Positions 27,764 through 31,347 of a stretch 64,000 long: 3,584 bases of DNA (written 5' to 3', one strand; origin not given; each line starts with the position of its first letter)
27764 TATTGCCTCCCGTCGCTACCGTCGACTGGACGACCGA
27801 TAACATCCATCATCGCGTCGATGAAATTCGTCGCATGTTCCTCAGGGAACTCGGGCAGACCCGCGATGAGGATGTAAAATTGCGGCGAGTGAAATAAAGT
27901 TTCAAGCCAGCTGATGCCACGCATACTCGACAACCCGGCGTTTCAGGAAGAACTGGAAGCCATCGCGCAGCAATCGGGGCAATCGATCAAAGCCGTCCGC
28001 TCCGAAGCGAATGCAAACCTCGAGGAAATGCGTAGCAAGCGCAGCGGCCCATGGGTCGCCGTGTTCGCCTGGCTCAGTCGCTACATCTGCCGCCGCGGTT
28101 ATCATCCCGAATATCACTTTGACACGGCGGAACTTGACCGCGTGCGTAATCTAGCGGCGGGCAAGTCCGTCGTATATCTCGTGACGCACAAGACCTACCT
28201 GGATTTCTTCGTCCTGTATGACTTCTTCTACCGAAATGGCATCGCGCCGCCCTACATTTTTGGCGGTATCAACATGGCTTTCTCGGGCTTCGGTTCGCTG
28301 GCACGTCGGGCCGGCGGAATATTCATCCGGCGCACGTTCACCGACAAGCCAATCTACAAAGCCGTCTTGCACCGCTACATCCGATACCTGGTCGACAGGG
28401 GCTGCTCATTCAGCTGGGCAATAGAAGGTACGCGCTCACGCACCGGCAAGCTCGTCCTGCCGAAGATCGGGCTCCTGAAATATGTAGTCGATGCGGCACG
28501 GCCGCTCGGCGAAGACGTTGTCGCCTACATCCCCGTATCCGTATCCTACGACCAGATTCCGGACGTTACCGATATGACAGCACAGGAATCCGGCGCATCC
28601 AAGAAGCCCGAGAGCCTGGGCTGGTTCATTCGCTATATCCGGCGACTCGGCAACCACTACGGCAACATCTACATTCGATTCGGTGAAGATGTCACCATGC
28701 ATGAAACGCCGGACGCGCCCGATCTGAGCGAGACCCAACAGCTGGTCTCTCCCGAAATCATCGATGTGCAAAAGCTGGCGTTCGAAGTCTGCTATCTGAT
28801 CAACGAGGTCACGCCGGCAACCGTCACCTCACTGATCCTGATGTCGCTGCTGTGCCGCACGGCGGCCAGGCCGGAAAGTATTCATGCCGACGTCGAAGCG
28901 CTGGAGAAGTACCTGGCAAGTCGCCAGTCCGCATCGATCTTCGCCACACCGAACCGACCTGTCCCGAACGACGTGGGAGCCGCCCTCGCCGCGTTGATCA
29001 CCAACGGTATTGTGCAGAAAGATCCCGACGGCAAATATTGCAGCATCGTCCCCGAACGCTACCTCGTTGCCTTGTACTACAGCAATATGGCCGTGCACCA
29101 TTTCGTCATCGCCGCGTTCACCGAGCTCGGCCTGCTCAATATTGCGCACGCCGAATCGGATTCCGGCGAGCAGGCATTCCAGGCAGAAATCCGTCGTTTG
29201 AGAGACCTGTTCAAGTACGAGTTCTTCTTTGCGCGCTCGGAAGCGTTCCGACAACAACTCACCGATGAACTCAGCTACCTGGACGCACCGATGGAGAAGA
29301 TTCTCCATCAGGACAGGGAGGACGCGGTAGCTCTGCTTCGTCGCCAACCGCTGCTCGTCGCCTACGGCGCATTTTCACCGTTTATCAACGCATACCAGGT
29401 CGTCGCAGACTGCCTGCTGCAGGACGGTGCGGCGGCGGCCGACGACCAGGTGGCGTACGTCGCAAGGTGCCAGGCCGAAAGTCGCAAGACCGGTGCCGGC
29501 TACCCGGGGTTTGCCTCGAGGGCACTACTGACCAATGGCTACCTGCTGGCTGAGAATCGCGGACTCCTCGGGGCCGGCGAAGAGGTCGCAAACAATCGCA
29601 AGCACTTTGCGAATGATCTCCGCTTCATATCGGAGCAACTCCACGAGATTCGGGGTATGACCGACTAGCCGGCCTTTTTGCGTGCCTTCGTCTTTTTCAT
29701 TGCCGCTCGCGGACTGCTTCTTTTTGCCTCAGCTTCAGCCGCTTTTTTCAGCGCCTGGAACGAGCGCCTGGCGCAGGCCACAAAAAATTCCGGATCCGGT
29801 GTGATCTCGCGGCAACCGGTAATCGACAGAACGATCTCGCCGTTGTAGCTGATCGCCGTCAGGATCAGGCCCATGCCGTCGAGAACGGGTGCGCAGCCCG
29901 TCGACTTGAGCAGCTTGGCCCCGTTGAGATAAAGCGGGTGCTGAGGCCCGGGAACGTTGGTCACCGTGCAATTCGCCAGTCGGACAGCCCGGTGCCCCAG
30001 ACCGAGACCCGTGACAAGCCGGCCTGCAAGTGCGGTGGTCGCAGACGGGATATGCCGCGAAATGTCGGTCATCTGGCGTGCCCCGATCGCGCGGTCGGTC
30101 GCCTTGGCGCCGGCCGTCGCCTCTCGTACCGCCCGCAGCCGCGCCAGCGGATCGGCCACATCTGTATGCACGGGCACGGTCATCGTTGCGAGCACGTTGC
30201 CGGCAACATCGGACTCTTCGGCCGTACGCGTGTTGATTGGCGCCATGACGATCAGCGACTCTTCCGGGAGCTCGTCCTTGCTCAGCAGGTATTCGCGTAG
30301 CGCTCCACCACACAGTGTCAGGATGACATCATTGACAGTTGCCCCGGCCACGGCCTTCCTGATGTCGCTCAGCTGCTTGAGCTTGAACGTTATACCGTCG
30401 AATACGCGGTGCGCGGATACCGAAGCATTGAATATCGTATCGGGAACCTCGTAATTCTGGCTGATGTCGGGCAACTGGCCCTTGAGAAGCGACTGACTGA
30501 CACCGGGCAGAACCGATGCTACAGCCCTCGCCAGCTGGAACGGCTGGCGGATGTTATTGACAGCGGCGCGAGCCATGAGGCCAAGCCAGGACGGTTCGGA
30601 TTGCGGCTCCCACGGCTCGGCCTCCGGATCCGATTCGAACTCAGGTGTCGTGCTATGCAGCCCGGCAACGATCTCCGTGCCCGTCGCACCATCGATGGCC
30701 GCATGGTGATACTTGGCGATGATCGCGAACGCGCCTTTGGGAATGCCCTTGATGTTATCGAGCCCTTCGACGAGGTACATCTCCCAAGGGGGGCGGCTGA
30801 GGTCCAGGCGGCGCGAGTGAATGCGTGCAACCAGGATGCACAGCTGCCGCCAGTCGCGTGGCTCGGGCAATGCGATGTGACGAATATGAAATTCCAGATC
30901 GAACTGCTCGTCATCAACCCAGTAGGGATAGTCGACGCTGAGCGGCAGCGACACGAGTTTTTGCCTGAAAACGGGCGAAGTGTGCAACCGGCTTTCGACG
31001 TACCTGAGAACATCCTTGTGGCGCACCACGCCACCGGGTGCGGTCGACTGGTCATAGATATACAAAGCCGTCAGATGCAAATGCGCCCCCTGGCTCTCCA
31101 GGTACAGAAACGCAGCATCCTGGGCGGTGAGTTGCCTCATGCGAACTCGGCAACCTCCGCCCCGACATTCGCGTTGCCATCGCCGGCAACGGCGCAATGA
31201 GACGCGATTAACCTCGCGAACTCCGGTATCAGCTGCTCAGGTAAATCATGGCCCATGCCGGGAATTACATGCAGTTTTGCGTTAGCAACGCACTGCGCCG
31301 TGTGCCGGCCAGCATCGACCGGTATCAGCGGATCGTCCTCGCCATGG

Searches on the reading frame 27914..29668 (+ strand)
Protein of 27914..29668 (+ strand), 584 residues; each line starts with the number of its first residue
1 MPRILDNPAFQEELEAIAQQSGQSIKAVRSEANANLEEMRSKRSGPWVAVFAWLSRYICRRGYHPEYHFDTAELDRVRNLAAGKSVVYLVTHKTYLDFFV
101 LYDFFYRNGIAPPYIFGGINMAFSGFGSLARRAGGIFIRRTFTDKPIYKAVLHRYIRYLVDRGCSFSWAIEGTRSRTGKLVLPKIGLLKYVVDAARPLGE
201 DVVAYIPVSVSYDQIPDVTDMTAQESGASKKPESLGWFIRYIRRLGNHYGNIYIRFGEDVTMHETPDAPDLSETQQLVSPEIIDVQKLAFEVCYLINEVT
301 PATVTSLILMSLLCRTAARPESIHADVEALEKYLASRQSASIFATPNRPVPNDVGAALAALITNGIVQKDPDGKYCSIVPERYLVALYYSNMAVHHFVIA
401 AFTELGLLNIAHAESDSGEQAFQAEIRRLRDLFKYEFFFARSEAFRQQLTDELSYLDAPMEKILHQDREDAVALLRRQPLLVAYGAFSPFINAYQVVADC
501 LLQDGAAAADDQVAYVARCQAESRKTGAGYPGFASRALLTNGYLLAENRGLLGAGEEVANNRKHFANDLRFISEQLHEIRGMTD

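Call 12: search_protein_families(library=pfam, proteins=[window:27914-29668:+], max_evalue=0.00001)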
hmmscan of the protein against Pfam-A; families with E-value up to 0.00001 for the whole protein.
window:27914-29668:+ (584 aa): 2 families
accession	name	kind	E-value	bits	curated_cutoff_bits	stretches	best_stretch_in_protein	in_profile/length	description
PF19277.4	GPAT_C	-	6.7e-48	164.1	25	1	224-553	4-342/344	Glycerol-3-phosphate acyltransferase C-terminal region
PF01553.26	Acyltransferase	-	7.9e-15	55.3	23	1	78-202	8-123/132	Acyltransferase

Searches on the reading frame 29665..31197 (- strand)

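Call 12: search_protein_families(library=pfam, proteins=[window:29665-31197:-], max_evalue=0.00001)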
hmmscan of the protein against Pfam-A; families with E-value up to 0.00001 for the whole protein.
window:29665-31197:- (510 aa): 2 families
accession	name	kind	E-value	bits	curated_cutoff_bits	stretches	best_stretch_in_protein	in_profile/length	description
PF03007.21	WS_DGAT_cat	-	5.8e-63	213.6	23.6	1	23-292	1-263/263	Wax ester synthase/diacylglycerol acyltransferase catalytic domain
PF06974.18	WS_DGAT_C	-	7.2e-31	107.6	20.7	1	333-484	2-145/145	WS/DGAT C-terminal domain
